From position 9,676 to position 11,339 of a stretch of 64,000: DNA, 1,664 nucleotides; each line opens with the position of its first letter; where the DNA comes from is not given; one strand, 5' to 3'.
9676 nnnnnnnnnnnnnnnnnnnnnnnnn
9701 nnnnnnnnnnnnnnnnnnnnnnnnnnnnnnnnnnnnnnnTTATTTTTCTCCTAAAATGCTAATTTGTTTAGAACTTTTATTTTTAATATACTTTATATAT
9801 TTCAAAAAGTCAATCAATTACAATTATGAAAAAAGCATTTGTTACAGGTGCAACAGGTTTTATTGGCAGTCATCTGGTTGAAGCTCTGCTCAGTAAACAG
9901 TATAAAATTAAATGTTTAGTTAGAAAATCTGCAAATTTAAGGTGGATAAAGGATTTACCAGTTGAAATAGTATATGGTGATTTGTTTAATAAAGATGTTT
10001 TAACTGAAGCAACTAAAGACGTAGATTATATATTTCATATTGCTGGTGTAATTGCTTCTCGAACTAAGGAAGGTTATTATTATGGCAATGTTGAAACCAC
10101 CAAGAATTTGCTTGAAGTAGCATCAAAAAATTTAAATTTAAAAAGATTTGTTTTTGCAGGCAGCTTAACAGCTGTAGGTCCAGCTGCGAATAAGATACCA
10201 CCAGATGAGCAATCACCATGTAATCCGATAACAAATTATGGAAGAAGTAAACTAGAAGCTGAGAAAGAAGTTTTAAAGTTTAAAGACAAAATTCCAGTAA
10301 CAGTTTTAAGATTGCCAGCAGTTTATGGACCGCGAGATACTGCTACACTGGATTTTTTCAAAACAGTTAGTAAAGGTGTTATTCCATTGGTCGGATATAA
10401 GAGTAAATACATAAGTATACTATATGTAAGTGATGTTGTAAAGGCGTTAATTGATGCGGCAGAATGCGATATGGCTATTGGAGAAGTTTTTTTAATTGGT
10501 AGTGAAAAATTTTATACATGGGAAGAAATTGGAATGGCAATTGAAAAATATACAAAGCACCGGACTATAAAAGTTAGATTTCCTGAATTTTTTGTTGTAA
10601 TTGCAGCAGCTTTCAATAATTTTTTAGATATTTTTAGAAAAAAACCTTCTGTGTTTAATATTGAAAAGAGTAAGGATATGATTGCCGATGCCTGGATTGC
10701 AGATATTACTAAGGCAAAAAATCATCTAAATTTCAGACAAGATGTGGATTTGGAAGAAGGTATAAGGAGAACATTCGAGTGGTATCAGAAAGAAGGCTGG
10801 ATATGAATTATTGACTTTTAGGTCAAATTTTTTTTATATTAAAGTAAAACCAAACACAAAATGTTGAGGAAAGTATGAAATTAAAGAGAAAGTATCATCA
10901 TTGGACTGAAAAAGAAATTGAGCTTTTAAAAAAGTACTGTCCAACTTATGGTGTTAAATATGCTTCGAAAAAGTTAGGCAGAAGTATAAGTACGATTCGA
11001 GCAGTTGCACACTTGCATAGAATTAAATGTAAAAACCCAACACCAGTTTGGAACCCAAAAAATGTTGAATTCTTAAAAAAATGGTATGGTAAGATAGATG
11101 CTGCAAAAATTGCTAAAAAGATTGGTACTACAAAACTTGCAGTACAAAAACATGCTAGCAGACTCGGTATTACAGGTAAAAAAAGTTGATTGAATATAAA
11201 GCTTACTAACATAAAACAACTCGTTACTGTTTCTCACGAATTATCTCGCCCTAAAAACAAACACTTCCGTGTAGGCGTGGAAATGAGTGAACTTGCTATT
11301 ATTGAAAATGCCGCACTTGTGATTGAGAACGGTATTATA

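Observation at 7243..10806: Three-gene bacterial ceramide/sphingolipid module: SPT, GNAT-like candidate ceramide synthase, SDR reductase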

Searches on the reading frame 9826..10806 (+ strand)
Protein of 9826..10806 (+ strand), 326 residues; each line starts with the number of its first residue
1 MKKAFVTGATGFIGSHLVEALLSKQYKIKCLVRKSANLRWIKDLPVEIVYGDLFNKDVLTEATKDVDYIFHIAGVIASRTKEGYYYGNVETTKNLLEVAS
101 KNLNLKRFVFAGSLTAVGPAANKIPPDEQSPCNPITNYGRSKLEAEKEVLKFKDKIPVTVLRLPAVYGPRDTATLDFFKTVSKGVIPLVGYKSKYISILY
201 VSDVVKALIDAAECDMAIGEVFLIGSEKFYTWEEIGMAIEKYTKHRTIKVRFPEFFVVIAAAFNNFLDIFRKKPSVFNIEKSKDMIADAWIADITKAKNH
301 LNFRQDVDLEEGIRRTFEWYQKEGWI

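Call 3: search_protein_families(library=pfam, proteins=[window:9826-10806:+], max_evalue=0.01)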
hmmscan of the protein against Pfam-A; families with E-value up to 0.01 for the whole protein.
window:9826-10806:+ (326 aa): 8 families
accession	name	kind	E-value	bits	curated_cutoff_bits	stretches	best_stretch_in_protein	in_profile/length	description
PF01370.27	Epimerase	-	2.9e-39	135.3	20.9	1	5-225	2-240/240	NAD dependent epimerase/dehydratase family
PF16363.11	GDP_Man_Dehyd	-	1.8e-26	93.8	27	1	5-316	1-332/332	GDP-mannose 4,6 dehydratase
PF01073.25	3Beta_HSD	-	1.2e-25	90.6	22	1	6-213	2-230/280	3-beta hydroxysteroid dehydrogenase/isomerase family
PF07993.18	NAD_binding_4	-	6e-20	71.9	20.1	1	6-200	1-240/258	Male sterility protein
PF13460.12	NAD_binding_10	-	8.6e-17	62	27.2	1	8-167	1-147/184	NAD(P)H-binding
PF05368.20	NmrA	-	5.1e-14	53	27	1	3-117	4-111/298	NmrA-like family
PF04321.23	RmlD_sub_bind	-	2e-10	40.6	27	1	4-247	3-235/287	RmlD substrate binding domain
PF02719.21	Polysacc_synt_2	-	7.8e-06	25.7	20.2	1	5-119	2-134/293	Polysaccharide biosynthesis protein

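Call 4: search_protein_families(library=ncbifam, proteins=[window:9826-10806:+], max_evalue=0.01)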
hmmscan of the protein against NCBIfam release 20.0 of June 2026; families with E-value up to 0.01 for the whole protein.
window:9826-10806:+ (326 aa): 34 families (the best 25 are shown)
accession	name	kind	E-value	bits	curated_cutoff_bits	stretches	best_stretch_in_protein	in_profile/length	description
TIGR03466.1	HpnA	hypoth_equivalog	5.9e-43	147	367.65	1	3-325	2-326/327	hopanoid-associated sugar epimerase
TIGR04180.1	EDH_00030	hypoth_equivalog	4.6e-31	108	475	1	5-241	2-254/297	NAD-dependent 4,6-dehydratase LegB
NF042423.1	oxyalk_red_Shew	equivalog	4.9e-28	98.1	580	1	2-315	9-330/331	2-alkyl-3-oxoalkanoate reductase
NF052578.1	StrlDmthSdmBMthl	equivalog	2.1e-26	93.5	600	1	4-324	3-326/328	sterol demethylase protein SdmB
TIGR01179.1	galE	equivalog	1.8e-22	79.6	262.3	1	5-171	3-181/332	UDP-glucose 4-epimerase GalE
NF042422.1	oxyalk_red_OleD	equivalog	3.1e-20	72.8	580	1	3-319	2-327/329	2-alkyl-3-oxoalkanoate reductase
TIGR02197.1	heptose_epim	equivalog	9.9e-19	67.6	274.6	1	6-321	3-314/316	ADP-glyceromanno-heptose 6-epimerase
TIGR01746.1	Thioester-redct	subfamily_domain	1.1e-18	67.6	213.35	1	5-209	3-247/371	thioester reductase domain-containing protein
NF043036.1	ErythonDh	equivalog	2.6e-18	66.3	325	1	4-166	3-179/321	D-erythronate dehydrogenase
NF007956.0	PRK10675.1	subfamily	5.8e-15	55.2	394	1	4-151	3-162/338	UDP-glucose 4-epimerase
TIGR01181.1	dTDP_gluc_dehyt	equivalog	5.7e-14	51.9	365.1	1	4-325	2-316/321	dTDP-glucose 4,6-dehydratase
NF047837.1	UDPAcbARedWbcJ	equivalog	5.8e-14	51.8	500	1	3-281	2-253/372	UDP-2-acetamido-2,6-beta-L-arabino-hexul-4-ose reductase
NF005539.0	PRK07201.1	equivalog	5.7e-13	48.5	549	1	4-237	3-260/657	SDR family oxidoreductase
TIGR01777.1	yfcH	hypoth_equivalog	1.2e-11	44.8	207.35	1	5-257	2-254/292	TIGR01777 family oxidoreductase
NF058621.1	DiazavRedAvaA7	equivalog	2.1e-11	44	400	1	5-216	4-223/304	3-diazoavenalumate denitrifying reductase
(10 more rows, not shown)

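Call 7: search_solved_structures(query=window:9826-10806:+, max_evalue=0.00001)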
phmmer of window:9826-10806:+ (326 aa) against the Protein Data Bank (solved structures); distinct sequences matched with E-value up to 0.00001: 80 (the best 60 are shown).
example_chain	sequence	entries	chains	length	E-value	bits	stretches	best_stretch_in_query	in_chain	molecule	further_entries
8rdg_A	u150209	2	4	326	2.3e-24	89.4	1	4-237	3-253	SDR family NAD(P)-dependent oxidoreductase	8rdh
8rdi_A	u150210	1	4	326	8.3e-24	87.6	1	4-237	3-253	SDR family NAD(P)-dependent oxidoreductase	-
3wj7_A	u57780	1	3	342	4.5e-23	85.2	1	5-233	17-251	Putative oxidoreductase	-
6zl6_A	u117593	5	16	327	6.6e-19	71.5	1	3-242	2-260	Epimerase domain-containing protein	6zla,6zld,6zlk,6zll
6zlj_A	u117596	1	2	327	2.3e-18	69.7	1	3-242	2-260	Epimerase domain-containing protein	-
6wjb_A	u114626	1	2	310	2.8e-18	69.4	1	3-225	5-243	NAD-dependent epimerase/dehydratase family protein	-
6wj9_A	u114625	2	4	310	2.6e-17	66.3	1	3-225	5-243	NAD-dependent epimerase/dehydratase family protein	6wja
3ehe_A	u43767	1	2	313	4.7e-16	62.1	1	4-229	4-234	UDP-glucose 4-epimerase (GalE-1)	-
6dnt_A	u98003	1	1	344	1.6e-15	60.4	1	2-216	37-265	NAD-dependent epimerase/dehydratase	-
3icp_A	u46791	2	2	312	1.8e-14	56.9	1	4-211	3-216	NAD-dependent epimerase/dehydratase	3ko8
4zrm_A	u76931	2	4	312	2.6e-14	56.4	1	5-243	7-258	UDP-glucose 4-epimerase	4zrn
6jkg_A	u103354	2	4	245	7.1e-14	55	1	2-213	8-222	Sterol-4-alpha-carboxylate 3-dehydrogenase, decarboxylating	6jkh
8vr2_A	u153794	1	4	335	3.9e-13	52.5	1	2-231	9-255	NAD-dependent epimerase/dehydratase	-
6kv9_A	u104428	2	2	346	5.2e-13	52.1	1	5-226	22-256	MoeE5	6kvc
1udc_A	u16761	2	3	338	2.9e-12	49.7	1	4-152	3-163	UDP-GALACTOSE-4-EPIMERASE | UDP-GALACTOSE 4-EPIMERASE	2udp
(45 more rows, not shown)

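Call 62: find_homologous_proteins(query=window:9826-10806:+, max_evalue=0.001)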
Query window:9826-10806:+ (326 aa): 7467 proteins with E <= 0.001 among 8000 candidates; the best 120 are listed.
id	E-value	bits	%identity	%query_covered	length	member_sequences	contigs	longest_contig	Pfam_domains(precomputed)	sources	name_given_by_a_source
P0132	7.9e-214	727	99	100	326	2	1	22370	PF04321.24,PF16363.12,PF02719.22,PF05368.20,PF01073.26,PF07993.19,PF13460.13,PF01370.28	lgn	-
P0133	1.3e-185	634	84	100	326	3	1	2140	PF04321.24,PF16363.12,PF02719.22,PF05368.20,PF01073.26,PF07993.19,PF13460.13,PF01370.28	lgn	-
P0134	6.0e-174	596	81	100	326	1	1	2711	PF04321.24,PF16363.12,PF05368.20,PF01073.26,PF07993.19,PF13460.13,PF01370.28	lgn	-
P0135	4.6e-167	573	77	100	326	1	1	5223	PF04321.24,PF16363.12,PF02719.22,PF05368.20,PF01073.26,PF07993.19,PF13460.13,PF01370.28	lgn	-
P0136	1.9e-165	568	77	100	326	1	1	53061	PF04321.24,PF16363.12,PF02719.22,PF05368.20,PF01073.26,PF07993.19,PF13460.13,PF01370.28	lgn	-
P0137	5.5e-150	517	67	100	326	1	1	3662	PF04321.24,PF16363.12,PF02719.22,PF05368.20,PF01073.26,PF07993.19,PF13460.13,PF01370.28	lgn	-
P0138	8.9e-137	474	64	100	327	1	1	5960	PF04321.24,PF16363.12,PF05368.20,PF01073.26,PF07993.19,PF13460.13,PF01370.28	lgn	-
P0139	6.9e-136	471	64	100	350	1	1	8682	PF04321.24,PF16363.12,PF02719.22,PF05368.20,PF01073.26,PF07993.19,PF13460.13,PF01370.28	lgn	-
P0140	4.0e-135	468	63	100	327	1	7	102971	PF04321.24,PF16363.12,PF05368.20,PF01073.26,PF07993.19,PF13460.13,PF01370.28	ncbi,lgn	-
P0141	4.4e-135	468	63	100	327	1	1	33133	PF04321.24,PF16363.12,PF05368.20,PF01073.26,PF07993.19,PF13460.13,PF01370.28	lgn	-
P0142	1.6e-132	460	63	100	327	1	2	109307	PF04321.24,PF16363.12,PF05368.20,PF01073.26,PF07993.19,PF13460.13,PF01370.28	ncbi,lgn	-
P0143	5.8e-132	458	63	100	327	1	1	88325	PF04321.24,PF16363.12,PF02719.22,PF05368.20,PF01073.26,PF07993.19,PF13460.13,PF01370.28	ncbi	-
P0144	1.0e-131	457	63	100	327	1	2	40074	PF04321.24,PF16363.12,PF02719.22,PF05368.20,PF01073.26,PF07993.19,PF13460.13,PF01370.28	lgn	-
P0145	7.7e-130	451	63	97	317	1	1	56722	PF04321.24,PF16363.12,PF05368.20,PF01073.26,PF07993.19,PF13460.13,PF01370.28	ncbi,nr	ncbi:MAG: NAD-dependent epimerase/dehydratase family protein, partial [Bacteroidota bacterium]|nr:NA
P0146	6.2e-129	448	62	100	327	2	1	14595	PF04321.24,PF16363.12,PF05368.20,PF01073.26,PF07993.19,PF13460.13,PF01370.28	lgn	-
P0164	2.5e-106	374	50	99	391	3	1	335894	PF04321.24,PF16363.12,PF05368.20,PF01073.26,PF07993.19,PF13460.13,PF01370.28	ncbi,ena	-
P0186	1.4e-103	365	49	99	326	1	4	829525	PF04321.24,PF16363.12,PF05368.20,PF01073.26,PF07993.19,PF13460.13,PF01370.28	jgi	jgi:dihydroflavonol-4-reductase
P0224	2.8e-99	350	47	99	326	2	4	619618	PF04321.24,PF16363.12,PF05368.20,PF01073.26,PF07993.19,PF13460.13,PF01370.28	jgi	jgi:dihydroflavonol-4-reductase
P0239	5.0e-98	346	50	99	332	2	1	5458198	PF04321.24,PF16363.12,PF02719.22,PF05368.20,PF01073.26,PF07993.19,PF13460.13,PF01370.28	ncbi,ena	-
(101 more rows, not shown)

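Call 63: find_encoding_contigs(protein=P0239, flank=6000, max_places=1)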
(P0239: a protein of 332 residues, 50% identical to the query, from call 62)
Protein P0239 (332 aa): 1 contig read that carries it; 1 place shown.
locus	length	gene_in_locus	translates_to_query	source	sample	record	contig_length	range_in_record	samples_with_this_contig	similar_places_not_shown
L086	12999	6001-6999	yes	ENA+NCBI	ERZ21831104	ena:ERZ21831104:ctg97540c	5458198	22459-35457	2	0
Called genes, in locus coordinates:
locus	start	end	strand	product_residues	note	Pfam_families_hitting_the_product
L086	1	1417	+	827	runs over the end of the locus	PF01734:Patatin, PF07244:POTRA, PF01103:Omp85 (weak)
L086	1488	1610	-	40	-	-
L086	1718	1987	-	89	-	PF06250:YhcG_C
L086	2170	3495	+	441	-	PF01609:DDE_Tnp_1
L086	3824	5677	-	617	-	PF00724:Oxidored_FMN, PF01207:Dus (weak), PF00890:FAD_binding_2 (weak), PF01266:DAO, PF07992:Pyr_redox_2, PF13450:NAD_binding_8, PF13738:Pyr_redox_3 (weak), PF00070:Pyr_redox, +10 more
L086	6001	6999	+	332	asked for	PF01073:3Beta_HSD, PF01370:Epimerase, PF02719:Polysacc_synt_2 (faint), PF04321:RmlD_sub_bind, PF05368:NmrA, PF13460:NAD_binding_10, PF16363:GDP_Man_Dehyd, PF07993:NAD_binding_4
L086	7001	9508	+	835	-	PF01804:Penicil_amidase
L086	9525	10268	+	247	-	PF01209:Ubie_methyltran (faint), PF02353:CMAS, PF13489:Methyltransf_23, PF01728:FtsJ (weak), PF13847:Methyltransf_31 (weak), PF08241:Methyltransf_11, PF08242:Methyltransf_12, PF13649:Methyltransf_25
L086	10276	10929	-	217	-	PF04542:Sigma70_r2, PF08281:Sigma70_r4_2, PF04545:Sigma70_r4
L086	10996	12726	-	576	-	PF16736:sCache_like (faint), PF00672:HAMP, PF00512:HisKA, PF02518:HATPase_c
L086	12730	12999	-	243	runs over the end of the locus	PF00072:Response_reg, PF00486:Trans_reg_C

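Call 64: find_encoding_contigs(protein=P0186, flank=6000, max_places=1)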
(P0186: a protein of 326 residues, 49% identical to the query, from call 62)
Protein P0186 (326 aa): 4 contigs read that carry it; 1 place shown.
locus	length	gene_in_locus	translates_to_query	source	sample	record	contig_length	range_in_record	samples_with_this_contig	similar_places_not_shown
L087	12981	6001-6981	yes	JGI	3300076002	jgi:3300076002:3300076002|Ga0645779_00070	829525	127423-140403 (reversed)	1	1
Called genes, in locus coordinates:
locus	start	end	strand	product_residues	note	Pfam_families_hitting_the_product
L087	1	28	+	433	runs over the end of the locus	PF00464:SHMT, PF00155:Aminotran_1_2 (weak), PF01212:Beta_elim_lyase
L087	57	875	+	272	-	PF00902:TatC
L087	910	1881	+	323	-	PF00348:polyprenyl_synt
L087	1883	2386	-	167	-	PF00582:Usp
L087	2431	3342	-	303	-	PF01063:Aminotran_4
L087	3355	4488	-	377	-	PF00583:Acetyltransf_1 (faint)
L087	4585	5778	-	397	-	PF00155:Aminotran_1_2, PF01053:Cys_Met_Meta_PP, PF00266:Aminotran_5, PF01212:Beta_elim_lyase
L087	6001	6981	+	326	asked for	PF01073:3Beta_HSD, PF01370:Epimerase, PF04321:RmlD_sub_bind, PF05368:NmrA, PF07993:NAD_binding_4, PF13460:NAD_binding_10, PF16363:GDP_Man_Dehyd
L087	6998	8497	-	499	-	PF02446:Glyco_hydro_77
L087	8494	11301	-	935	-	PF00128:Alpha-amylase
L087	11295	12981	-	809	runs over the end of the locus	PF03065:Glyco_hydro_57, PF12055:DUF3536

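Call 65: find_encoding_contigs(protein=P0224, flank=6000, max_places=1)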
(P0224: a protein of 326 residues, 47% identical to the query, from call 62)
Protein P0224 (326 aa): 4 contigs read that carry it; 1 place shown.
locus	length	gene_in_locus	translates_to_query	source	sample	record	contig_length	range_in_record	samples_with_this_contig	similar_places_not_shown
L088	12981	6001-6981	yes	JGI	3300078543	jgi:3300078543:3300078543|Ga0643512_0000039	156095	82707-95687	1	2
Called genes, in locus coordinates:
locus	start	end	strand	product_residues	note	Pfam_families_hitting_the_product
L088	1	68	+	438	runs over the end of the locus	PF00464:SHMT, PF00155:Aminotran_1_2 (weak), PF01212:Beta_elim_lyase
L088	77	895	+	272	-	PF00902:TatC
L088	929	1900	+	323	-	PF00348:polyprenyl_synt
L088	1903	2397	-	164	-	PF00582:Usp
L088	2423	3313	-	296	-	PF01063:Aminotran_4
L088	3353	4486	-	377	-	PF00583:Acetyltransf_1 (faint)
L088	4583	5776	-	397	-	PF00155:Aminotran_1_2, PF00266:Aminotran_5, PF01053:Cys_Met_Meta_PP, PF01212:Beta_elim_lyase (weak)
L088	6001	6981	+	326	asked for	PF01073:3Beta_HSD, PF01370:Epimerase, PF04321:RmlD_sub_bind, PF05368:NmrA, PF07993:NAD_binding_4, PF13460:NAD_binding_10, PF16363:GDP_Man_Dehyd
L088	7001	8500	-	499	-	PF02446:Glyco_hydro_77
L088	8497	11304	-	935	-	PF00128:Alpha-amylase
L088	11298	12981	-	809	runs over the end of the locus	PF03065:Glyco_hydro_57, PF12055:DUF3536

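Call 66: find_encoding_contigs(protein=P0164, flank=6000, max_places=1)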
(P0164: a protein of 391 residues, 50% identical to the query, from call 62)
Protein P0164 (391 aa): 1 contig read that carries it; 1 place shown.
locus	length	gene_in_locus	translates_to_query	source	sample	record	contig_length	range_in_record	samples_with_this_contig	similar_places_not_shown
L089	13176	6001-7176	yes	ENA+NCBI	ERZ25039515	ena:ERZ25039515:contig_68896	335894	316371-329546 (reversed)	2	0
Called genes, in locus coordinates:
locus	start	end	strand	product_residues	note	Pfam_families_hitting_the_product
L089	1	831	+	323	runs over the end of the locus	PF00348:polyprenyl_synt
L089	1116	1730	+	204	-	PF01300:Sua5_yciO_yrdC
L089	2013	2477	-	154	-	PF00582:Usp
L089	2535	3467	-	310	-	PF01063:Aminotran_4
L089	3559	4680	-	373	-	-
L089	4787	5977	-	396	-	PF00155:Aminotran_1_2, PF00266:Aminotran_5 (weak), PF01053:Cys_Met_Meta_PP, PF01212:Beta_elim_lyase (weak)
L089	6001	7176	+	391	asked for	PF01073:3Beta_HSD, PF01370:Epimerase, PF04321:RmlD_sub_bind, PF05368:NmrA, PF07993:NAD_binding_4, PF13460:NAD_binding_10, PF16363:GDP_Man_Dehyd, PF07993:NAD_binding_4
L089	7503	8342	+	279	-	PF00793:DAHP_synth_1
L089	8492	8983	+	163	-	PF00702:Hydrolase (weak), PF08282:Hydrolase_3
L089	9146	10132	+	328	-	PF01380:SIS, PF00571:CBS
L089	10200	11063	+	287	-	PF01555:N6_N4_Mtase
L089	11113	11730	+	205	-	PF06835:LptC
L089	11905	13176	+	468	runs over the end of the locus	PF13100:OstA_2, PF03968:LptD_N (faint)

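Call 70: search_solved_structures(query=A5, max_evalue=1e-10)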
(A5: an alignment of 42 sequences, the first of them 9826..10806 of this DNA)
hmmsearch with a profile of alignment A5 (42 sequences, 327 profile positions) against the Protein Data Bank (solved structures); distinct sequences matched with E-value up to 1e-10: 157 (the best 60 are shown).
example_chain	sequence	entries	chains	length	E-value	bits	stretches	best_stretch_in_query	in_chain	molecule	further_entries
3wj7_A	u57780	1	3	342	2.1e-38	135.5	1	4-325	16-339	Putative oxidoreductase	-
8rdg_A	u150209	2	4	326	4.6e-38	134.4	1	2-245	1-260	SDR family NAD(P)-dependent oxidoreductase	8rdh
8rdi_A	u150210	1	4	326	3.1e-37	131.6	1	2-245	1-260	SDR family NAD(P)-dependent oxidoreductase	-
6zl6_A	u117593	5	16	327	7.8e-31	110.6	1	2-248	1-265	Epimerase domain-containing protein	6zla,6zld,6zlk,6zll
6zlj_A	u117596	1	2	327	5.2e-30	107.9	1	2-248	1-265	Epimerase domain-containing protein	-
6wjb_A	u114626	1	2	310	3e-28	102.1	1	3-223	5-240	NAD-dependent epimerase/dehydratase family protein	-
3ehe_A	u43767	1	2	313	1.4e-27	99.9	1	3-242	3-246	UDP-glucose 4-epimerase (GalE-1)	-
4zrm_A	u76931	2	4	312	7.5e-27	97.5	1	2-242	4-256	UDP-glucose 4-epimerase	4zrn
6wj9_A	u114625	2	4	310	9.1e-27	97.2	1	3-223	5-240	NAD-dependent epimerase/dehydratase family protein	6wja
6jkg_A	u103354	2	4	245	9.9e-27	97.1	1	4-215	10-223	Sterol-4-alpha-carboxylate 3-dehydrogenase, decarboxylating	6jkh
6bwl_A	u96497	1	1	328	3.5e-25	92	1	2-229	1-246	Pal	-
2hun_A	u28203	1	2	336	7.7e-25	90.9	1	2-246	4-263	336aa long hypothetical dTDP-glucose 4,6-dehydratase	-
6kv9_A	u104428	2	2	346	8.9e-25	90.7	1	4-245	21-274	MoeE5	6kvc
8vr2_A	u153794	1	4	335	2e-24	89.5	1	2-246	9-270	NAD-dependent epimerase/dehydratase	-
1r6d_A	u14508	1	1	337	4.3e-23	85.2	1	2-233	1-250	TDP-glucose-4,6-dehydratase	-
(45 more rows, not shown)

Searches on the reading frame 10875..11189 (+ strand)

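Call 3: search_protein_families(library=pfam, proteins=[window:10875-11189:+], max_evalue=0.01)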
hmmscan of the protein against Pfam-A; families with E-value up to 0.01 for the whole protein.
window:10875-11189:+ (104 aa): 3 families
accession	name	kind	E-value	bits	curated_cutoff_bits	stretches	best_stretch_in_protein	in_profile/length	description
PF07750.17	GcrA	-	5.1e-05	24.2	26.9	1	59-103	3-49/155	GcrA cell cycle regulator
PF22980.2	Myb_DNA-bind_8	-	0.0029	17.3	27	1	71-97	17-44/50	Myb-like DNA-binding domain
PF06242.16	TrcR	-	0.0045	17.5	22.2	1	55-92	61-102/139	Transcriptional cell cycle regulator TrcR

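Call 4: search_protein_families(library=ncbifam, proteins=[window:10875-11189:+], max_evalue=0.01)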
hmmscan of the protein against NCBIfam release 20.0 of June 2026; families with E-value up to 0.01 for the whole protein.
window:10875-11189:+ (104 aa): 1 family
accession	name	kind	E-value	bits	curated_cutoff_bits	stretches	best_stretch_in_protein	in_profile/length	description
NF050816.1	sig70cofacGcrA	equivalog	0.0014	19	280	0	59-102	3-48/173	cell cycle sigma 70 cofactor GcrA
